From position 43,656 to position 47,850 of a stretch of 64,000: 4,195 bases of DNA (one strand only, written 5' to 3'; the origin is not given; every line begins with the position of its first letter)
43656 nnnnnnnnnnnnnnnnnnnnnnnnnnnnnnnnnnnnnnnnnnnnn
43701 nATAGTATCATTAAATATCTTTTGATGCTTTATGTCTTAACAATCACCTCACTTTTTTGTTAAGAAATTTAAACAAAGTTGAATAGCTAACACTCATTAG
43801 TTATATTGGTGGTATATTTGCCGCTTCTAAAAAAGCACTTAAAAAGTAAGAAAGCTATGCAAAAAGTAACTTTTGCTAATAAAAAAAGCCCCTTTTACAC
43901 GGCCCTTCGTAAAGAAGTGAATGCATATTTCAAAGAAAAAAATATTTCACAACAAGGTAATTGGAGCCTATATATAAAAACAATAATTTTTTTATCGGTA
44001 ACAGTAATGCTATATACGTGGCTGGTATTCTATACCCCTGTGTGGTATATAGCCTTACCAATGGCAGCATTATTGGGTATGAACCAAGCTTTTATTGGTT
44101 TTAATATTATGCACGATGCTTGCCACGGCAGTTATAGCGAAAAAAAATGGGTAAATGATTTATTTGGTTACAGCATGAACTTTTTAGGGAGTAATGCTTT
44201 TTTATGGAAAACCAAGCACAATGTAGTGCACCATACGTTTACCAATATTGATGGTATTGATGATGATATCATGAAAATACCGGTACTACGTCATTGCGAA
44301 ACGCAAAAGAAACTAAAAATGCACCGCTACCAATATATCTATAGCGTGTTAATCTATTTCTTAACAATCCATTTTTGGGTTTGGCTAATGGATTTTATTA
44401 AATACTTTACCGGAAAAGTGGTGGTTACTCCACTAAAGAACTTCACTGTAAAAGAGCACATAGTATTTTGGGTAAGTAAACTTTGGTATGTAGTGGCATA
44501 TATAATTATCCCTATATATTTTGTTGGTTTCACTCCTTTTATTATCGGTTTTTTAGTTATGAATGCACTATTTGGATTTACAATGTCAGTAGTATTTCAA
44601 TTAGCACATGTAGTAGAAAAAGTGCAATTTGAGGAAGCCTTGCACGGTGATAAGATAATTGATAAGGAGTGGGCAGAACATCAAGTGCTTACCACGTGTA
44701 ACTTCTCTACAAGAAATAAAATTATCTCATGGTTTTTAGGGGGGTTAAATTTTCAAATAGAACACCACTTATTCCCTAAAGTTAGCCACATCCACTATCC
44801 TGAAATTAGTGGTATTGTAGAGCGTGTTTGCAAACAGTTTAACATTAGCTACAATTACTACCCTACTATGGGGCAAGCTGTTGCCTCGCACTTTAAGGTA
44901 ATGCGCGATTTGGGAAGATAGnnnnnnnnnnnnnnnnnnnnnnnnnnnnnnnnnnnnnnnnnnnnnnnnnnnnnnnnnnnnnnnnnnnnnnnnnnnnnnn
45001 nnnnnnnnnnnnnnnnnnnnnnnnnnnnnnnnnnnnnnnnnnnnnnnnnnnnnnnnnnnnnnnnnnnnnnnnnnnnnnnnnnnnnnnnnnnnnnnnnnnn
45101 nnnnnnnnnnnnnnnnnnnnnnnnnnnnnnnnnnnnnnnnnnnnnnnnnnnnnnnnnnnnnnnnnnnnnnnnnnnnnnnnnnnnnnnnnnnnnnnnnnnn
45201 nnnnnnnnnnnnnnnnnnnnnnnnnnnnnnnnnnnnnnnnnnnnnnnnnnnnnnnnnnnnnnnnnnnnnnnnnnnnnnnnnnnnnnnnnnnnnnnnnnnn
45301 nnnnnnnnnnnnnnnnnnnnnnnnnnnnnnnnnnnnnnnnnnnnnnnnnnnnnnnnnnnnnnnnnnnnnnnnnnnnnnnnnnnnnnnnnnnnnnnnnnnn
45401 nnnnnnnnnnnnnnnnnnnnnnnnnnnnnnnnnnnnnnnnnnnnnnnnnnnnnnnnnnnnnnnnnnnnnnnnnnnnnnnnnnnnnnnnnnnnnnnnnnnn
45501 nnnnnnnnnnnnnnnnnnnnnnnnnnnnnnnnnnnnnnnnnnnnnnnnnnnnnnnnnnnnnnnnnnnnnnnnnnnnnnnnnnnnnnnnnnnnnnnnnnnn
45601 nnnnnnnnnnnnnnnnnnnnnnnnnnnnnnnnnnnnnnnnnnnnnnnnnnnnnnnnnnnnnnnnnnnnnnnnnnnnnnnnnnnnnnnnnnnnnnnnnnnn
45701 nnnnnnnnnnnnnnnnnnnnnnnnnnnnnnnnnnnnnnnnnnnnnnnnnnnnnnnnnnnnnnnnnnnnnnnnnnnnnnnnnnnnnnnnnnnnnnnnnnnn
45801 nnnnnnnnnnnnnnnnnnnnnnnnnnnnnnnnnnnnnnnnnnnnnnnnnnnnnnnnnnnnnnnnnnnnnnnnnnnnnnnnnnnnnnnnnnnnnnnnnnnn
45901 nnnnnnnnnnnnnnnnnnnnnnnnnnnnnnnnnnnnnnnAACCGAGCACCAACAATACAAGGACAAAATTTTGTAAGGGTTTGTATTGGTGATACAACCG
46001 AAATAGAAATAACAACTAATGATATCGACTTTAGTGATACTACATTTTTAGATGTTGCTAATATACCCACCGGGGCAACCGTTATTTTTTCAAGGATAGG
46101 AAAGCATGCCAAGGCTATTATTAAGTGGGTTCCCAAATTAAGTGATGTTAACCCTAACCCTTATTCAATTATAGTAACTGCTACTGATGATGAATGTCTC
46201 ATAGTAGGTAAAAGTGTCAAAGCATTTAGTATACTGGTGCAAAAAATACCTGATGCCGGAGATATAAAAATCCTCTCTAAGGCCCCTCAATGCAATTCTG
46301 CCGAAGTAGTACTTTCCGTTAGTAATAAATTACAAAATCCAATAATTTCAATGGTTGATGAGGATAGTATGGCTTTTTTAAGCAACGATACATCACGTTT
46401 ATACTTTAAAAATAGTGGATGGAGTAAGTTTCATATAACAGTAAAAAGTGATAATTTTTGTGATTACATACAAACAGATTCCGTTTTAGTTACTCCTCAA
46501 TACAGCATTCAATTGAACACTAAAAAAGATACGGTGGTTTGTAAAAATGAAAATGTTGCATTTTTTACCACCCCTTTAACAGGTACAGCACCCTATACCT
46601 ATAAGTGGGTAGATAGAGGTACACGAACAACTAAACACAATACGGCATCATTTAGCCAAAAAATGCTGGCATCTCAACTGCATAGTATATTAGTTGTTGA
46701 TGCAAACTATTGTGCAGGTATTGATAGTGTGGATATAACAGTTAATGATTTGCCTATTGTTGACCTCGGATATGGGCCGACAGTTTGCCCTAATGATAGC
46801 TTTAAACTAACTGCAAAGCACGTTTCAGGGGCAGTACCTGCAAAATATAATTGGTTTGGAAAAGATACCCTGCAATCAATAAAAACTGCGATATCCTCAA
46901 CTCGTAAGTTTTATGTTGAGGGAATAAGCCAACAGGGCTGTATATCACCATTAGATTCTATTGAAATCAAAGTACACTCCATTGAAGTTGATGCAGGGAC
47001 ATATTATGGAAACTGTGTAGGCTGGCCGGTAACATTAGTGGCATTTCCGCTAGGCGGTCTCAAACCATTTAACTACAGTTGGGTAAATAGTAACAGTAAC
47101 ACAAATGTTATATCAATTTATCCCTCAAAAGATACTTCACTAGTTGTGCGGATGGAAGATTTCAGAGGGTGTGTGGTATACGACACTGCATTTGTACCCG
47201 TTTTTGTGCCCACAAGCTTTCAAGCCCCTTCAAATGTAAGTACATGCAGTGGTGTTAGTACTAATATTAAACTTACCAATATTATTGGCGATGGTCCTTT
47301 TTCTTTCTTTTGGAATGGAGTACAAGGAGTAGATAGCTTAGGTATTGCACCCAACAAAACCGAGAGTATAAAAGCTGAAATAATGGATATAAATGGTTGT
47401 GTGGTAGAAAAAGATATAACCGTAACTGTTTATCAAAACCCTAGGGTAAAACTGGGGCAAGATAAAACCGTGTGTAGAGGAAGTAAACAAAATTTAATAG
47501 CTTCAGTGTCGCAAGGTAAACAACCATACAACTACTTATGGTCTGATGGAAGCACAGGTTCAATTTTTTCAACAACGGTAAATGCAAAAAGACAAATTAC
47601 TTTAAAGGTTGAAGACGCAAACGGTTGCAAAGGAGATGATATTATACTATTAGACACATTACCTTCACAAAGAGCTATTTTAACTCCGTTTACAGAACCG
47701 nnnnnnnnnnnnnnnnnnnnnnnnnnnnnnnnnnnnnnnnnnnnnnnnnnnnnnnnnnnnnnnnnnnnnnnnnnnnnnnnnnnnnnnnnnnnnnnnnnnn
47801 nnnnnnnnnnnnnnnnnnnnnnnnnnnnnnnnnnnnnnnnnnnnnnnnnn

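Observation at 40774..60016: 19-kb array of six T9SS-secreted paralogs built on an unassigned Cys-rich N-terminal domain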

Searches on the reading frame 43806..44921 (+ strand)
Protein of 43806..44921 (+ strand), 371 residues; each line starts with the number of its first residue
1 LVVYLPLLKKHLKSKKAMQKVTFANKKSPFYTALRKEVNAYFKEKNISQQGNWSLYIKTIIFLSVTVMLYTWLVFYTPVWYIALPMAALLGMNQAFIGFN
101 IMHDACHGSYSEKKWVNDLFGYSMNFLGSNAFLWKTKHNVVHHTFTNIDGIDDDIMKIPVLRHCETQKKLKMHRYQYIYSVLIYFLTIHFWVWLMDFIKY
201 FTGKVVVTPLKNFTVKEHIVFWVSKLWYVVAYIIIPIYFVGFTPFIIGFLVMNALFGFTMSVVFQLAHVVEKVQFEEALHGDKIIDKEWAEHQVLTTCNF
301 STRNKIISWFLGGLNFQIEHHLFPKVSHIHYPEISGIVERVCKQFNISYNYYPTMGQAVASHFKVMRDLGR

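Call 4: search_protein_families(library=pfam, proteins=[window:43806-44921:+], max_evalue=0.01)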
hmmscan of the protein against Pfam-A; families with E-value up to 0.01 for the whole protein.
window:43806-44921:+ (371 aa): 2 families
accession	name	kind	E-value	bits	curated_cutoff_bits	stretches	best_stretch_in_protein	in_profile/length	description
PF00487.30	FA_desaturase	-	1.3e-38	133.7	29.7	1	79-352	2-252/253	Fatty acid desaturase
PF20990.2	DUF2207_C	-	0.00078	19.7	33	1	8-99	94-184/247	Predicted membrane protein (DUF2207) C-terminal domain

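Call 5: search_protein_families(library=ncbifam, proteins=[window:43806-44921:+], max_evalue=0.01)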
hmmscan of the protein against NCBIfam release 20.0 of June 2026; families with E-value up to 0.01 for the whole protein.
window:43806-44921:+ (371 aa): 2 families
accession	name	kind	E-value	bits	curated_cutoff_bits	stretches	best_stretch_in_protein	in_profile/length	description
NF052548.1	FAdesatDesABac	equivalog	2.3e-09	36.8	500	1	32-330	8-284/328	Delta(5) desaturase DesA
NF045688.1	BCarotHydoxCrtR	equivalog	5.7e-05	22.3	475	1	46-234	16-192/297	beta-carotene hydroxylase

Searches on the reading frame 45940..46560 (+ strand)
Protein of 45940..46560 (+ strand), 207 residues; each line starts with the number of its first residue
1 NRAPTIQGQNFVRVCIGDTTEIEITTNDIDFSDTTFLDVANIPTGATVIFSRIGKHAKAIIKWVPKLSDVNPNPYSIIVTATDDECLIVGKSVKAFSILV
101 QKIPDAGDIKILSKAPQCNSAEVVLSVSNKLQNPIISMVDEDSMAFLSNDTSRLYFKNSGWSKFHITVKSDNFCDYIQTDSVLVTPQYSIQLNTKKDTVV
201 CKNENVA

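Call 41: search_protein_families(library=pfam, proteins=[window:45940-46560:+], max_evalue=10)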
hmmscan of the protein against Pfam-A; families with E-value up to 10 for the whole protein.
window:45940-46560:+ (207 aa): 3 families
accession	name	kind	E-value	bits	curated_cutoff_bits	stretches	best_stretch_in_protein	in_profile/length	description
PF17514.7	DUF5442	-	0.082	13.6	27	1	112-158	36-82/107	Family of unknown function (DUF5442)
PF24910.1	Ig_SIBA-E_3rd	-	0.084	13.6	27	1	10-68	11-70/86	Integrin beta-like protein A-E, third Ig-like domain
PF04960.20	Glutaminase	-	0.1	12.2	27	1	62-98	5-41/286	Glutaminase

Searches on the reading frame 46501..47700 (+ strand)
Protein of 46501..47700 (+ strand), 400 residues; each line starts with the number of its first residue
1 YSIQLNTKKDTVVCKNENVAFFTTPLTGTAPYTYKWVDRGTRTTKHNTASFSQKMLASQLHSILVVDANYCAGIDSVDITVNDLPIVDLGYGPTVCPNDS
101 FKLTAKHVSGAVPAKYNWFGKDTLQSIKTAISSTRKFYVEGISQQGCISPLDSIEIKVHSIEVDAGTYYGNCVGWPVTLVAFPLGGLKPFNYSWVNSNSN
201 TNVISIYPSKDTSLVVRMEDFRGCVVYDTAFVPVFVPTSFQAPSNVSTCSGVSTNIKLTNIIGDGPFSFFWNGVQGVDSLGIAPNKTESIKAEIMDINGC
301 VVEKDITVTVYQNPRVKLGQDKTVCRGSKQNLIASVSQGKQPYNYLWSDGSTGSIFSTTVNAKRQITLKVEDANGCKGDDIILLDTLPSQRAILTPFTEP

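Call 41: search_protein_families(library=pfam, proteins=[window:46501-47700:+], max_evalue=10)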
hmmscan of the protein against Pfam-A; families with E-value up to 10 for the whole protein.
window:46501-47700:+ (400 aa): 2 families
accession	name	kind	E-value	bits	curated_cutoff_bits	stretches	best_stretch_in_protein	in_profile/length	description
PF19081.6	Ig_7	-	9.3e-07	29.5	27.3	2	93-158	10-82/84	Ig-like domain CHU_C associated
PF13573.12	SprB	-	4.4e-05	23.5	28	2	335-352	20-37/37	SprB repeat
